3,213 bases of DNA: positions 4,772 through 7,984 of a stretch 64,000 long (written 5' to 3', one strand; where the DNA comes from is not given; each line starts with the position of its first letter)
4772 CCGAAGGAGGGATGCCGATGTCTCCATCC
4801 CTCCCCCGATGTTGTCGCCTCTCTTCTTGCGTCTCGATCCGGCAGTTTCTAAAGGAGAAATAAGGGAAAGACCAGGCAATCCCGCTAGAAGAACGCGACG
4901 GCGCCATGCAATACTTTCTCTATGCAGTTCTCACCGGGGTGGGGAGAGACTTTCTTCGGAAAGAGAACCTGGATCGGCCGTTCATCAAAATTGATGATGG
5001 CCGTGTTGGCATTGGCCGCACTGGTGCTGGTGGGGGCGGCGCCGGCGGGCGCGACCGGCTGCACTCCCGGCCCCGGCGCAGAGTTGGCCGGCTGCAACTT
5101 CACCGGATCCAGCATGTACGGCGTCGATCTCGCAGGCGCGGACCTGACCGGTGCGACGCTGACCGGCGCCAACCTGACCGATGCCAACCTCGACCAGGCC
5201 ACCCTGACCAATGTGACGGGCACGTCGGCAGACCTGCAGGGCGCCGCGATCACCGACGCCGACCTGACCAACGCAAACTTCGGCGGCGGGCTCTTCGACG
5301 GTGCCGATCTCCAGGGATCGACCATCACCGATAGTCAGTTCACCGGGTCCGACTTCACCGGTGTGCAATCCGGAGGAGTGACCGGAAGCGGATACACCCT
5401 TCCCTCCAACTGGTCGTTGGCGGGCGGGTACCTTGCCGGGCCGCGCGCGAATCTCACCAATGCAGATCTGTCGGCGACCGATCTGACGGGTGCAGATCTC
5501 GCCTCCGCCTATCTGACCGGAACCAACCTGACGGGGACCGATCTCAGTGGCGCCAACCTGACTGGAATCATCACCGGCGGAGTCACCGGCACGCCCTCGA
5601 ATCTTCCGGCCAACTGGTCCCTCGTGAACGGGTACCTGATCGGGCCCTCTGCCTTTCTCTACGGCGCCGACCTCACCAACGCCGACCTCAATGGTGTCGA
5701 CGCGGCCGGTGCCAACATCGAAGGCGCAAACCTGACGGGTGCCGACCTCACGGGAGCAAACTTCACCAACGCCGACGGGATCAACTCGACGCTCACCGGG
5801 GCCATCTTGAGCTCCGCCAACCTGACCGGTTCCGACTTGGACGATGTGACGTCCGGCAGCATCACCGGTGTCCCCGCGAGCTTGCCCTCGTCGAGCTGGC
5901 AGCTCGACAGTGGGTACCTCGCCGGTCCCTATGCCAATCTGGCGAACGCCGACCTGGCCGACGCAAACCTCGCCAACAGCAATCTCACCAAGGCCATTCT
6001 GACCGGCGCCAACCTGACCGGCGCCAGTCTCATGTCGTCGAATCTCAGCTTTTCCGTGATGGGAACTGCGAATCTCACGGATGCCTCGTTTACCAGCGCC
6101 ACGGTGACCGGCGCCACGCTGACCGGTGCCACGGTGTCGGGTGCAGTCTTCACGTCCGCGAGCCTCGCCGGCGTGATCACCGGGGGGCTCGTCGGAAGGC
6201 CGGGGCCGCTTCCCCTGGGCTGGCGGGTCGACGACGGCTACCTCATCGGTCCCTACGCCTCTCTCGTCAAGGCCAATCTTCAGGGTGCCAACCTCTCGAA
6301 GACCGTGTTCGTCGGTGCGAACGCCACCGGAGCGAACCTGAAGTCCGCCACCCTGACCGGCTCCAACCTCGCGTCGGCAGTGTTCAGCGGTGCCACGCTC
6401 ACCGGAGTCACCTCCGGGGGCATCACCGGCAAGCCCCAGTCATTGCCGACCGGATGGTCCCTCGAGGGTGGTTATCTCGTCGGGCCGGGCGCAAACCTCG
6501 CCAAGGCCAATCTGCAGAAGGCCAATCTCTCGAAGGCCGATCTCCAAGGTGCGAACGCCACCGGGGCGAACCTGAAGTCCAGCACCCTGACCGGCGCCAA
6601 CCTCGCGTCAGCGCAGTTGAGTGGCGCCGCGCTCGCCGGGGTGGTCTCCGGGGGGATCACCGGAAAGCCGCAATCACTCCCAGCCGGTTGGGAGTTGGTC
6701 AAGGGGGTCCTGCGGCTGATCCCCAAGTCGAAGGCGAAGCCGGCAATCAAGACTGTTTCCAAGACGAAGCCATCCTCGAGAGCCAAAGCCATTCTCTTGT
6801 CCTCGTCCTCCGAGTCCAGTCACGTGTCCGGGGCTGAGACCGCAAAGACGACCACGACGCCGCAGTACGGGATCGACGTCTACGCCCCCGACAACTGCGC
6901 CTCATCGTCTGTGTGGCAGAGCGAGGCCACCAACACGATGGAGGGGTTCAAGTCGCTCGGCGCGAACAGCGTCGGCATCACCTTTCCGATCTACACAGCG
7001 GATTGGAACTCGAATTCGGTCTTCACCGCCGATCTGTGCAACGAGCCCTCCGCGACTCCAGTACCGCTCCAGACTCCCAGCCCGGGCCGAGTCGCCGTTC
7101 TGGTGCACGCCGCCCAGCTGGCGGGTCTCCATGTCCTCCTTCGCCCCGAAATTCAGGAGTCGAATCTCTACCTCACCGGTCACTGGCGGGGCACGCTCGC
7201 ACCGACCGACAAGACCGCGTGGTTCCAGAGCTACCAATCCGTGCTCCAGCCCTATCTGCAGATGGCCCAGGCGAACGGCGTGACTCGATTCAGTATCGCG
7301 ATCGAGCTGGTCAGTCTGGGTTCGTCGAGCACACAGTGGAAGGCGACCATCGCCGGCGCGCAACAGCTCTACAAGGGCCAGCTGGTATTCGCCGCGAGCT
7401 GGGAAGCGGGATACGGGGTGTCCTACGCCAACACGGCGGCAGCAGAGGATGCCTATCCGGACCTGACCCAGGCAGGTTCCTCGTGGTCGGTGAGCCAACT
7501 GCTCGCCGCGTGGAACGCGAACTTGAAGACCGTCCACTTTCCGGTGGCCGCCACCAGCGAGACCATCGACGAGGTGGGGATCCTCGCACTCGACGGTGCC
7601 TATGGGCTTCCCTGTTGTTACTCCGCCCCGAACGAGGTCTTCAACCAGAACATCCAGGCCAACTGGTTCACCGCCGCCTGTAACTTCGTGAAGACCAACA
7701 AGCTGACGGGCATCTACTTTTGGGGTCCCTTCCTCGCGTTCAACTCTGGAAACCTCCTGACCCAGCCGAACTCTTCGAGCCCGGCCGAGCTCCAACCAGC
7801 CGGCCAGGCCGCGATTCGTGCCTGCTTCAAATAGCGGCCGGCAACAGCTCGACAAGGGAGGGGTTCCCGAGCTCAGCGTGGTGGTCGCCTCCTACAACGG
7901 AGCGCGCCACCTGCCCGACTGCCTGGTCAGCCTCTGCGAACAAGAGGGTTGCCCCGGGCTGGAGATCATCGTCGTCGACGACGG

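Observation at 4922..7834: Secreted pentapeptide-repeat array fused to the GH-like domain, with a regular higher-order module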

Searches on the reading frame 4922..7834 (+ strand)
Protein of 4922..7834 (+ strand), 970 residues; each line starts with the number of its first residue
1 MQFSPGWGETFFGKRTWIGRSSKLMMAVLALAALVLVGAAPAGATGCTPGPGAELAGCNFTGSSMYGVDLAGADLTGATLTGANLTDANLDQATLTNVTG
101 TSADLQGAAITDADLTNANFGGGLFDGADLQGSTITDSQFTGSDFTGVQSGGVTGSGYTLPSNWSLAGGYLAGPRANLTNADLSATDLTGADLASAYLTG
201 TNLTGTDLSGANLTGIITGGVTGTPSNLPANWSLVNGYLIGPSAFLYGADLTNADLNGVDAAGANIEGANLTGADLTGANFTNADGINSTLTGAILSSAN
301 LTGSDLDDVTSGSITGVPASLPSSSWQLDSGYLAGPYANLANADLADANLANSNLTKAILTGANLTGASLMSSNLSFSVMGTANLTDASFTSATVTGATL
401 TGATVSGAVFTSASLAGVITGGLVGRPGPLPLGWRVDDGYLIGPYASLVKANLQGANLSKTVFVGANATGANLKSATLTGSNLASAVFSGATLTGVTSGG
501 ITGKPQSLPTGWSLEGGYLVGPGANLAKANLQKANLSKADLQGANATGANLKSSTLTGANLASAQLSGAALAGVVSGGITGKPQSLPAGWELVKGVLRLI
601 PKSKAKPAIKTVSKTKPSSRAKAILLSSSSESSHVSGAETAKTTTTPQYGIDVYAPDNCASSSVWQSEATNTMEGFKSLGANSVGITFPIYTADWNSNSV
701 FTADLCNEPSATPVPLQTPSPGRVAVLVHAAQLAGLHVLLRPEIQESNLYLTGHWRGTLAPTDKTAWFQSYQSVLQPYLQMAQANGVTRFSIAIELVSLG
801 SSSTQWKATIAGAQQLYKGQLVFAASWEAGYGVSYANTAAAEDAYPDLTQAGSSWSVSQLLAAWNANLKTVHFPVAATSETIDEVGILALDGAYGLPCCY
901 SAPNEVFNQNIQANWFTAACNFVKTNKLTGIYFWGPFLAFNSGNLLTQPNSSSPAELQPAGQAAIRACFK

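Call 7: search_protein_families(library=pfam, proteins=[window:4922-7834:+], max_evalue=0.01)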
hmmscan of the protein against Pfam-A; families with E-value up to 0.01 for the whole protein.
window:4922-7834:+ (970 aa): 5 families
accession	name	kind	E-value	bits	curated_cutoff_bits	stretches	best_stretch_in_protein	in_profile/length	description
PF00805.28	Pentapeptide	-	4.9e-82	269.3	20.2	13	176-215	1-40/40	Pentapeptide repeats (8 copies)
PF13599.13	Pentapeptide_4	-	1.8e-36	124.5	38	3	54-129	2-77/78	Pentapeptide repeat region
PF13576.12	Pentapeptide_3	-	3.3e-33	114.1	27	4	56-98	2-47/48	Pentapeptide repeats (9 copies)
PF22612.2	GH113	-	9e-16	58.5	27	1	668-934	16-266/289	Glycoside Hydrolase Family 113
PF05264.16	CfAFP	-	3.5e-05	24.3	25.9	0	342-423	41-120/137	Choristoneura fumiferana antifreeze protein (CfAFP)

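Call 8: search_protein_families(library=ncbifam, proteins=[window:4922-7834:+], max_evalue=0.01)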
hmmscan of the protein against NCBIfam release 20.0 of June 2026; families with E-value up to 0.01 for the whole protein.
window:4922-7834:+ (970 aa): 17 families
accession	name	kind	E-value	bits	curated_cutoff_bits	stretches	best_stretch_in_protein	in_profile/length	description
NF052603.1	penta_Alr5209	equivalog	9.1e-53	177.2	125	6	53-139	18-104/113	Alr5209 family pentapeptide repeat protein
NF011744.0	PRK15197.1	equivalog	1.3e-46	159.1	274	6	339-418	170-249/291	SPI-2 type III secretion system effector PipB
NF047416.1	penta_HetL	equivalog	2.8e-44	151.2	260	5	55-208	65-218/218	heterocyst differentiation pentapeptide repeat protein HetL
NF011743.0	PRK15196.1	equivalog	1.6e-36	125.9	354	4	34-204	157-320/350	type III secretion system effector PipB2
NF033086.2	penta_rpt_Qnr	equivalog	3.4e-27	95.6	240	2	52-154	90-192/211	Qnr family pentapeptide repeat protein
NF012152.0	penta_rpt_QnrC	exception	5.9e-24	85.3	500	2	52-153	96-197/221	QnrC family quinolone resistance pentapeptide repeat protein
NF000421.1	penta_rpt_QnrVC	exception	1e-22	81.2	460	1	55-153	94-197/218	QnrVC family quinolone resistance pentapeptide repeat protein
NF000349.1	mfpA_AE000516.2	equivalog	1.8e-21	76.8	360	2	340-418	84-162/183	pentapeptide repeat protein MfpA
NF000071.4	penta_rpt_QnrA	exception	1.7e-18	67.2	450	2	59-153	103-197/218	QnrA family quinolone resistance pentapeptide repeat protein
NF012151.0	penta_rpt_QnrAS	exception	7.3e-17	62.1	490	0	55-142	74-166/218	QnrAS family quinolone resistance pentapeptide repeat protein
NF038182.1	penta_rpt_SmQnr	exception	9.2e-17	61.6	460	2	252-307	143-198/215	SmQnr family pentapeptide repeat protein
NF000056.3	penta_rpt_QnrS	exception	5.6e-16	58.9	460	2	52-154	96-198/218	QnrS family quinolone resistance pentapeptide repeat protein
NF000420.1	penta_rpt_QnrB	exception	1.5e-14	54.5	460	2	342-412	93-163/214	QnrB family quinolone resistance pentapeptide repeat protein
NF033375.2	penta_rpt_QnrE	exception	2.2e-13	50.7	480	1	342-413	93-164/214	QnrE family quinolone resistance pentapeptide repeat protein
NF000139.2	penta_rpt_QnrD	exception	1.6e-11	44.6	425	0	342-415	93-168/214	QnrD family quinolone resistance pentapeptide repeat protein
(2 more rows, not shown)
